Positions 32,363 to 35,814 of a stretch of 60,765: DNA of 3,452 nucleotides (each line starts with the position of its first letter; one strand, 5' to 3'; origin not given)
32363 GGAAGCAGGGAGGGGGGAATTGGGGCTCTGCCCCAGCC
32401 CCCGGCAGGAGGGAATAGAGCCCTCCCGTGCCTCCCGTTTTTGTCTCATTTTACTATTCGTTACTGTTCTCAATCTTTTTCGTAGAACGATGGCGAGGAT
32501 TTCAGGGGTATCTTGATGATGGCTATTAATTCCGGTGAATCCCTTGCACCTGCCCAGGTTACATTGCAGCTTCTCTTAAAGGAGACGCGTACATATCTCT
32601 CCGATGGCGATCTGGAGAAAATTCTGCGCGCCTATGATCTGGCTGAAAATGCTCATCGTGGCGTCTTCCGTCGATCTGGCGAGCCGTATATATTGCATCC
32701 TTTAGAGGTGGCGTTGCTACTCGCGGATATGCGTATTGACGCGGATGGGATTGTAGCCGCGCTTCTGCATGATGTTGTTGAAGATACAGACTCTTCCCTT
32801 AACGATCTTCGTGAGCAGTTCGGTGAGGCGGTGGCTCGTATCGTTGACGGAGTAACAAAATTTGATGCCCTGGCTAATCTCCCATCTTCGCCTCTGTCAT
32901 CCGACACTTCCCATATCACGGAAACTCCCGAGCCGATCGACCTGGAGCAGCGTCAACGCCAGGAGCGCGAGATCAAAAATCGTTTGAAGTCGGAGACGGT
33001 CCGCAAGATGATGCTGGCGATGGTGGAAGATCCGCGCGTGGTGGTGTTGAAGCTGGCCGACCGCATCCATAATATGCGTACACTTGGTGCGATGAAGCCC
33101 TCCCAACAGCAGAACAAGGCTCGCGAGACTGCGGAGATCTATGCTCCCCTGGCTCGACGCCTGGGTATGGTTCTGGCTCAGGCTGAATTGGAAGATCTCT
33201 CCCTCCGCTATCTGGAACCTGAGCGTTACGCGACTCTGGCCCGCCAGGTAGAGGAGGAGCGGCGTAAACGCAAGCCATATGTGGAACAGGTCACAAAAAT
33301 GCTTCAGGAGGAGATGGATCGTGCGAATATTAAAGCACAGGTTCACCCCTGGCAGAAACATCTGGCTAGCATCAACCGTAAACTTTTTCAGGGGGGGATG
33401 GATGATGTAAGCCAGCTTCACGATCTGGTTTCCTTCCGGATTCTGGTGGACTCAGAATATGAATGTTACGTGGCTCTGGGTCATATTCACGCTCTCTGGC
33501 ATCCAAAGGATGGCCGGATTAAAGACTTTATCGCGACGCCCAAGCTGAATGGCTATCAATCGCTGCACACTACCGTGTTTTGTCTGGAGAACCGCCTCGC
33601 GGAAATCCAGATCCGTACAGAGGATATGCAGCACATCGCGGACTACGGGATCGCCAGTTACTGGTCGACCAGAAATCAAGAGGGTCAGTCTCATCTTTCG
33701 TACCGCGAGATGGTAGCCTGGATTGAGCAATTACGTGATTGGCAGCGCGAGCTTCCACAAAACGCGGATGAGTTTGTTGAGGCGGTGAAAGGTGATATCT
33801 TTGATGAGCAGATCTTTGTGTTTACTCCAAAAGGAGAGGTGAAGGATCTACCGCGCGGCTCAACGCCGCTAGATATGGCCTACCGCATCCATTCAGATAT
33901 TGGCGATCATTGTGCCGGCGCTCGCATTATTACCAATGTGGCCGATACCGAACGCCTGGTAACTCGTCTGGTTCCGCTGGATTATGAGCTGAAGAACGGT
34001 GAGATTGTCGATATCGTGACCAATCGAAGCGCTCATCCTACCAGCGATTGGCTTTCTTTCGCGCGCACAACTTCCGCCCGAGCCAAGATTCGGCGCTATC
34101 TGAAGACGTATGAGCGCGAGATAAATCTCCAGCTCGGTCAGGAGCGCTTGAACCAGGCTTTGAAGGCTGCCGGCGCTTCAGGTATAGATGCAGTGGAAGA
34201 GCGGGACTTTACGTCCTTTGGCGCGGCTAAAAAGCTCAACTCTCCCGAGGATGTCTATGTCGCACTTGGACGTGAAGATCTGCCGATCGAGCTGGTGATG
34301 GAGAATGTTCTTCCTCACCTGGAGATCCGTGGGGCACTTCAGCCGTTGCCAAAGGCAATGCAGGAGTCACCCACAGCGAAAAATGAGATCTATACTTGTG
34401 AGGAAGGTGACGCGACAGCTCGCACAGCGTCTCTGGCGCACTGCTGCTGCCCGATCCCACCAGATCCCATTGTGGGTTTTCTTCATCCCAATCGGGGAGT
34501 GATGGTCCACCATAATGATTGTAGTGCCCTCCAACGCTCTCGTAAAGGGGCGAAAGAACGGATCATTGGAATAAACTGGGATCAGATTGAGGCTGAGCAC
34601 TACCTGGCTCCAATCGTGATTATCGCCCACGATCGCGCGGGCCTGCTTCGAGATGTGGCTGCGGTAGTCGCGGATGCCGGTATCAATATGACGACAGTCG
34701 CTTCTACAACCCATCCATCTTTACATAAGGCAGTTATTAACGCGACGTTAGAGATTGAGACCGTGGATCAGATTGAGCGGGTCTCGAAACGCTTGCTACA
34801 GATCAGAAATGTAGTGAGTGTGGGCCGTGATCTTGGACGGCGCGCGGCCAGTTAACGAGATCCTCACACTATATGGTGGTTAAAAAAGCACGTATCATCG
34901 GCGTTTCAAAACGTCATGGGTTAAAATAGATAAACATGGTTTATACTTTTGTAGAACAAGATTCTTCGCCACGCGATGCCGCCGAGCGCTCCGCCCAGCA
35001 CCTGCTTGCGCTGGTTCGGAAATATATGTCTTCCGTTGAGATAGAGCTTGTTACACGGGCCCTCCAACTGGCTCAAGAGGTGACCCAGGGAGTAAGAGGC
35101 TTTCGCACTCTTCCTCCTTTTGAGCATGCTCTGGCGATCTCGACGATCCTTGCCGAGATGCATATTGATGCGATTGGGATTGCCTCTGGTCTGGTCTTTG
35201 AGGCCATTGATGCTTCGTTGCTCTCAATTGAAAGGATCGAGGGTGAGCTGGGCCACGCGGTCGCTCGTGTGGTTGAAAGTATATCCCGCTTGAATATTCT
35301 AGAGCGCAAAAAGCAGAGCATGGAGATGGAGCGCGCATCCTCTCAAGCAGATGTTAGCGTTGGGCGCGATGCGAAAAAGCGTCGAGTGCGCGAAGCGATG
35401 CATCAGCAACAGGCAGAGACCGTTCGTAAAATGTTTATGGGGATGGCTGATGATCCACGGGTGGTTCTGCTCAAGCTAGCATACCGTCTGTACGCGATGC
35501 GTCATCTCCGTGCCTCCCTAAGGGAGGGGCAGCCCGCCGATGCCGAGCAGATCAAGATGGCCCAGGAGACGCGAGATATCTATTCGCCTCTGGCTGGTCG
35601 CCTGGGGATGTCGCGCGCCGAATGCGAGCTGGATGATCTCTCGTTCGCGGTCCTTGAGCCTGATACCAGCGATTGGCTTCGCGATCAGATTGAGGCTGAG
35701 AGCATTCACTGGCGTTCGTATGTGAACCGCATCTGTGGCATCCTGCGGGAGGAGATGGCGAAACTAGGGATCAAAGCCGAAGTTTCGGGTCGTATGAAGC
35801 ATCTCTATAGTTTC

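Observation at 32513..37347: Tandem RelA/SpoT homologues: an intact bifunctional Rel followed by a paralogue with a dead hydrolase domain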

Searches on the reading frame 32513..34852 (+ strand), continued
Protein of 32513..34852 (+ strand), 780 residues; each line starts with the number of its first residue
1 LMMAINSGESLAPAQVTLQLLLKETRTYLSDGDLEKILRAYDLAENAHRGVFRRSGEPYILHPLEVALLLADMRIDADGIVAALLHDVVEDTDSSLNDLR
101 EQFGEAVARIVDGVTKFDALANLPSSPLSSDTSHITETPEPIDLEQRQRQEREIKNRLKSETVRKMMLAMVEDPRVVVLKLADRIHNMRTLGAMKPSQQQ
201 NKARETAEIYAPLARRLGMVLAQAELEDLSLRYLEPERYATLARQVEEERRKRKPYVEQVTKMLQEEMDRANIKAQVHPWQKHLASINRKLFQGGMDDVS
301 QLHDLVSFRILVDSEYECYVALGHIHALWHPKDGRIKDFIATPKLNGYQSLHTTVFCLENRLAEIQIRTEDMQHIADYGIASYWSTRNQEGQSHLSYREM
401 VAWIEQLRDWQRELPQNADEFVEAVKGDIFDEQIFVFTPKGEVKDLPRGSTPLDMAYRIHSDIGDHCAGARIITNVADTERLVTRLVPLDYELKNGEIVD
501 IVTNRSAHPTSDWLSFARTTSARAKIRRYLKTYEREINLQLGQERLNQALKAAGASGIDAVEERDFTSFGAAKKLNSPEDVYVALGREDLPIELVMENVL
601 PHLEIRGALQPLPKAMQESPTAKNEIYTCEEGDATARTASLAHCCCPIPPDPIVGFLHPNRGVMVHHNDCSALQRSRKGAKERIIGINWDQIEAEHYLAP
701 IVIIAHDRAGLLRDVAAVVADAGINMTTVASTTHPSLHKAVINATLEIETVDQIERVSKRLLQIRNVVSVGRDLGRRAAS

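Call 41: list_cluster_members(proteins=[P0122, P0123, P0124, P0139, P0129, P0256, P0126, P0127, P0128, P0147])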
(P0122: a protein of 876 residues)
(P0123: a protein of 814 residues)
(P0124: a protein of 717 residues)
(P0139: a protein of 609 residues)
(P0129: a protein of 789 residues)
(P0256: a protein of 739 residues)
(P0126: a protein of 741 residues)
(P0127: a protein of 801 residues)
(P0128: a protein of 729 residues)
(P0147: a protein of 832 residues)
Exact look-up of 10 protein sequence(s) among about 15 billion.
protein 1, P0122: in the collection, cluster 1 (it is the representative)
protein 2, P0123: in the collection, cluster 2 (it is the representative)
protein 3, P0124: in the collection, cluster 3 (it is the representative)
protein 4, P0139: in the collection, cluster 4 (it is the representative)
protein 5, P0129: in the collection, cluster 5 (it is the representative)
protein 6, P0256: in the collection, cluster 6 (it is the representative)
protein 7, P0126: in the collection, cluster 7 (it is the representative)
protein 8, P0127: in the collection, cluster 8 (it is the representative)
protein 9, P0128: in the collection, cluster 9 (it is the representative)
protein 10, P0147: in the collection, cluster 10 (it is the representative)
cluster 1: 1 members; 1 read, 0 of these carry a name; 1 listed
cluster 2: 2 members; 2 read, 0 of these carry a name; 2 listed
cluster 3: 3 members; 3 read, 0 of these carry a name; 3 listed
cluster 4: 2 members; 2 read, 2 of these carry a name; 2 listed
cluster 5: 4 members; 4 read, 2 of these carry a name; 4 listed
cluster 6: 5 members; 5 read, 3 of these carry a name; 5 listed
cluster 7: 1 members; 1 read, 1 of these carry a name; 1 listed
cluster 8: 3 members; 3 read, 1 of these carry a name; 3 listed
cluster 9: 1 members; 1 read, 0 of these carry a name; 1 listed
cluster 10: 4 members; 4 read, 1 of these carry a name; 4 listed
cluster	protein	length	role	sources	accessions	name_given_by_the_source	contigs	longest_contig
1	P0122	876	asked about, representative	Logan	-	-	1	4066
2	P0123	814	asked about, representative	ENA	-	-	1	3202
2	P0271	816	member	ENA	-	-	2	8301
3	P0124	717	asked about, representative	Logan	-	-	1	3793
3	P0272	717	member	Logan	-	-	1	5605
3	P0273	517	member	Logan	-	-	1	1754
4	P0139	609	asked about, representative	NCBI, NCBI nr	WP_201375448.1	bifunctional (p)ppGpp synthetase/guanosine-3',5'-bis(diphosphate) 3'-pyrophosphohydrolase ... | HD domain-containing protein [Ktedonobacter robiniae]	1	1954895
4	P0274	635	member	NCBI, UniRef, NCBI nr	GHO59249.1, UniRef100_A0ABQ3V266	hypothetical protein KSB_77240 [Ktedonobacter robiniae] | (P)ppGpp synthetase n=2 Tax=Ktedonobacter robiniae TaxID=2778365 RepID=A0ABQ3V266_9CHLR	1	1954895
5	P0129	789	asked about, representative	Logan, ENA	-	-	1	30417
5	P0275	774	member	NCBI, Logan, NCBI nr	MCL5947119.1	MAG: bifunctional (p)ppGpp synthetase/guanosine-3',5'-bis(diphosphate) ... | bifunctional (p)ppGpp synthetase/guanosine-3',5'-bis(diphosphate) 3'-pyrophosphohydrolase ...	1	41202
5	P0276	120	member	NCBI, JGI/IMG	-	GTP pyrophosphokinase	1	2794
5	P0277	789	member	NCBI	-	-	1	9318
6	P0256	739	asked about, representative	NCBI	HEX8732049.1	MAG TPA: HD domain-containing protein [Ktedonobacterales bacterium]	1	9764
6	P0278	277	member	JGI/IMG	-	GTP pyrophosphokinase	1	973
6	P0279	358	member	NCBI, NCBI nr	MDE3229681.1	MAG: bifunctional (p)ppGpp synthetase/guanosine-3',5'-bis(diphosphate) ... | bifunctional (p)ppGpp synthetase/guanosine-3',5'-bis(diphosphate) 3'-pyrophosphohydrolase ...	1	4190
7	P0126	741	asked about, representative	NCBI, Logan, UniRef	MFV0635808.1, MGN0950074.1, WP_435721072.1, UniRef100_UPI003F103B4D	RelA/SpoT family protein [Mitsuokella sp. WILCCON 0060] | RelA/SpoT family protein n=1 Tax=unclassified Mitsuokella TaxID=2637239 ...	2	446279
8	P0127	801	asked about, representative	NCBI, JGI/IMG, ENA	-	GTP diphosphokinase / guanosine-3',5'-bis(diphosphate) 3'-diphosphatase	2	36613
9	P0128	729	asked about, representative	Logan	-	-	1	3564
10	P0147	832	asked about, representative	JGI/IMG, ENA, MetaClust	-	\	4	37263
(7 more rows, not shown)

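Call 63: find_encoding_contigs(protein=P0123, flank=6000, max_places=3)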
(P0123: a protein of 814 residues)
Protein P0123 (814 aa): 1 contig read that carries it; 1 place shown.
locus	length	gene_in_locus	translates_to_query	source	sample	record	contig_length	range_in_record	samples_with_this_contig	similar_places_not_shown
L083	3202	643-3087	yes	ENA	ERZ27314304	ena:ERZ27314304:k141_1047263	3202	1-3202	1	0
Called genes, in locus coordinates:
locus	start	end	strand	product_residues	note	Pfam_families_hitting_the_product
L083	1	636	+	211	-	?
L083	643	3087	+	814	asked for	PF13328:HD_4, PF04607:RelA_SpoT, PF02824:TGS, PF19296:RelA_AH, PF28438:RelA_RIS, PF13291:ACT_4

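Call 64: find_encoding_contigs(protein=P0124, flank=6000, max_places=3)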
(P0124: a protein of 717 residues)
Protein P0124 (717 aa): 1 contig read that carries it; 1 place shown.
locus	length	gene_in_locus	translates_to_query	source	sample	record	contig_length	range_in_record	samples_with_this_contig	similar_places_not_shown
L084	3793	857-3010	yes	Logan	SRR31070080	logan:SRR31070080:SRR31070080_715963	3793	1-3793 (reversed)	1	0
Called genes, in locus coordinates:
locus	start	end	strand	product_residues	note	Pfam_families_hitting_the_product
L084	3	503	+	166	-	?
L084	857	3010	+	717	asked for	PF13328:HD_4, PF01966:HD, PF04607:RelA_SpoT, PF02824:TGS, PF28438:RelA_RIS, PF01842:ACT (weak), PF13291:ACT_4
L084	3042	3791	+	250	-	?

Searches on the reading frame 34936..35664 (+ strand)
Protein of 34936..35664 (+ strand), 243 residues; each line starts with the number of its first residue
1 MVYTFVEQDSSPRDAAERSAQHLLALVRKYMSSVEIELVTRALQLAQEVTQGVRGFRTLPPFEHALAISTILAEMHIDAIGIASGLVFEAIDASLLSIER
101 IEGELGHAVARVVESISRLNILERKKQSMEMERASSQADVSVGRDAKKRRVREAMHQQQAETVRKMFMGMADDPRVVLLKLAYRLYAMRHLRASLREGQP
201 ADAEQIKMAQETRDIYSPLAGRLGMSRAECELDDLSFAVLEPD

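Call 61: search_solved_structures(query=window:34936-35664:+, max_evalue=0.01, show_alignments=5)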
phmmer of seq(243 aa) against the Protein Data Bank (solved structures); distinct sequences matched with E-value up to 0.01: 15.
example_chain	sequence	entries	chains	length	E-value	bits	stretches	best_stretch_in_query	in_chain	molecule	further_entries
1vj7_A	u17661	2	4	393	5.8e-25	91.5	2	155-240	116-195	Bifunctional RELA/SPOT | Bifunctional (p)ppGpp synthase/hydrolase RelA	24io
7oiw_A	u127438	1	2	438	7e-23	84.7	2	150-238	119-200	GTP pyrophosphokinase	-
6s2t_A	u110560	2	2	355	1.8e-22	83.4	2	157-243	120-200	(P)ppGpp synthetase I, SpoT/RelA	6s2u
6s2v_A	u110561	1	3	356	1.8e-22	83.4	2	157-243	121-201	(P)ppGpp synthetase I, SpoT/RelA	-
7ohg_A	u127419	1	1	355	1.8e-22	83.4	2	157-243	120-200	Guanosine-3',5'-bis(Diphosphate) 3'-pyrophosphohydrolase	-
8fr8_I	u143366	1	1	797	1.3e-21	80.6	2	159-242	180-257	GTP pyrophosphokinase RelA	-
5xnx_A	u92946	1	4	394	1.9e-21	80.1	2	159-242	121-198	Bifunctional (p)ppGpp synthase/hydrolase RelA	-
9s6k_B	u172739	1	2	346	1.1e-19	74.2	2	158-243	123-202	GTP pyrophosphokinase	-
8acu_A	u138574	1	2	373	3.5e-19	72.7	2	154-242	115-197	GTP pyrophosphokinase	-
6yxa_A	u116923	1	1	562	1.2e-18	70.9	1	154-242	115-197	GTP pyrophosphokinase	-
7qps_A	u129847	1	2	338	8.5e-14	55.1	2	158-241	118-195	ACT domain protein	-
7qpr_A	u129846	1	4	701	8.5e-13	51.8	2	158-241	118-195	ACT domain protein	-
5iqr_8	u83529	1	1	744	2.5e-11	47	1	152-242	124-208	GTP pyrophosphokinase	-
5kps_A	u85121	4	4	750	2.6e-11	47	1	152-242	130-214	GTP pyrophosphokinase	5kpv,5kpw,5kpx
5l3p_z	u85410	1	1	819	3.3e-11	46.6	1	152-242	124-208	GTP pyrophosphokinase,GTP pyrophosphokinase,GTP pyrophosphokinase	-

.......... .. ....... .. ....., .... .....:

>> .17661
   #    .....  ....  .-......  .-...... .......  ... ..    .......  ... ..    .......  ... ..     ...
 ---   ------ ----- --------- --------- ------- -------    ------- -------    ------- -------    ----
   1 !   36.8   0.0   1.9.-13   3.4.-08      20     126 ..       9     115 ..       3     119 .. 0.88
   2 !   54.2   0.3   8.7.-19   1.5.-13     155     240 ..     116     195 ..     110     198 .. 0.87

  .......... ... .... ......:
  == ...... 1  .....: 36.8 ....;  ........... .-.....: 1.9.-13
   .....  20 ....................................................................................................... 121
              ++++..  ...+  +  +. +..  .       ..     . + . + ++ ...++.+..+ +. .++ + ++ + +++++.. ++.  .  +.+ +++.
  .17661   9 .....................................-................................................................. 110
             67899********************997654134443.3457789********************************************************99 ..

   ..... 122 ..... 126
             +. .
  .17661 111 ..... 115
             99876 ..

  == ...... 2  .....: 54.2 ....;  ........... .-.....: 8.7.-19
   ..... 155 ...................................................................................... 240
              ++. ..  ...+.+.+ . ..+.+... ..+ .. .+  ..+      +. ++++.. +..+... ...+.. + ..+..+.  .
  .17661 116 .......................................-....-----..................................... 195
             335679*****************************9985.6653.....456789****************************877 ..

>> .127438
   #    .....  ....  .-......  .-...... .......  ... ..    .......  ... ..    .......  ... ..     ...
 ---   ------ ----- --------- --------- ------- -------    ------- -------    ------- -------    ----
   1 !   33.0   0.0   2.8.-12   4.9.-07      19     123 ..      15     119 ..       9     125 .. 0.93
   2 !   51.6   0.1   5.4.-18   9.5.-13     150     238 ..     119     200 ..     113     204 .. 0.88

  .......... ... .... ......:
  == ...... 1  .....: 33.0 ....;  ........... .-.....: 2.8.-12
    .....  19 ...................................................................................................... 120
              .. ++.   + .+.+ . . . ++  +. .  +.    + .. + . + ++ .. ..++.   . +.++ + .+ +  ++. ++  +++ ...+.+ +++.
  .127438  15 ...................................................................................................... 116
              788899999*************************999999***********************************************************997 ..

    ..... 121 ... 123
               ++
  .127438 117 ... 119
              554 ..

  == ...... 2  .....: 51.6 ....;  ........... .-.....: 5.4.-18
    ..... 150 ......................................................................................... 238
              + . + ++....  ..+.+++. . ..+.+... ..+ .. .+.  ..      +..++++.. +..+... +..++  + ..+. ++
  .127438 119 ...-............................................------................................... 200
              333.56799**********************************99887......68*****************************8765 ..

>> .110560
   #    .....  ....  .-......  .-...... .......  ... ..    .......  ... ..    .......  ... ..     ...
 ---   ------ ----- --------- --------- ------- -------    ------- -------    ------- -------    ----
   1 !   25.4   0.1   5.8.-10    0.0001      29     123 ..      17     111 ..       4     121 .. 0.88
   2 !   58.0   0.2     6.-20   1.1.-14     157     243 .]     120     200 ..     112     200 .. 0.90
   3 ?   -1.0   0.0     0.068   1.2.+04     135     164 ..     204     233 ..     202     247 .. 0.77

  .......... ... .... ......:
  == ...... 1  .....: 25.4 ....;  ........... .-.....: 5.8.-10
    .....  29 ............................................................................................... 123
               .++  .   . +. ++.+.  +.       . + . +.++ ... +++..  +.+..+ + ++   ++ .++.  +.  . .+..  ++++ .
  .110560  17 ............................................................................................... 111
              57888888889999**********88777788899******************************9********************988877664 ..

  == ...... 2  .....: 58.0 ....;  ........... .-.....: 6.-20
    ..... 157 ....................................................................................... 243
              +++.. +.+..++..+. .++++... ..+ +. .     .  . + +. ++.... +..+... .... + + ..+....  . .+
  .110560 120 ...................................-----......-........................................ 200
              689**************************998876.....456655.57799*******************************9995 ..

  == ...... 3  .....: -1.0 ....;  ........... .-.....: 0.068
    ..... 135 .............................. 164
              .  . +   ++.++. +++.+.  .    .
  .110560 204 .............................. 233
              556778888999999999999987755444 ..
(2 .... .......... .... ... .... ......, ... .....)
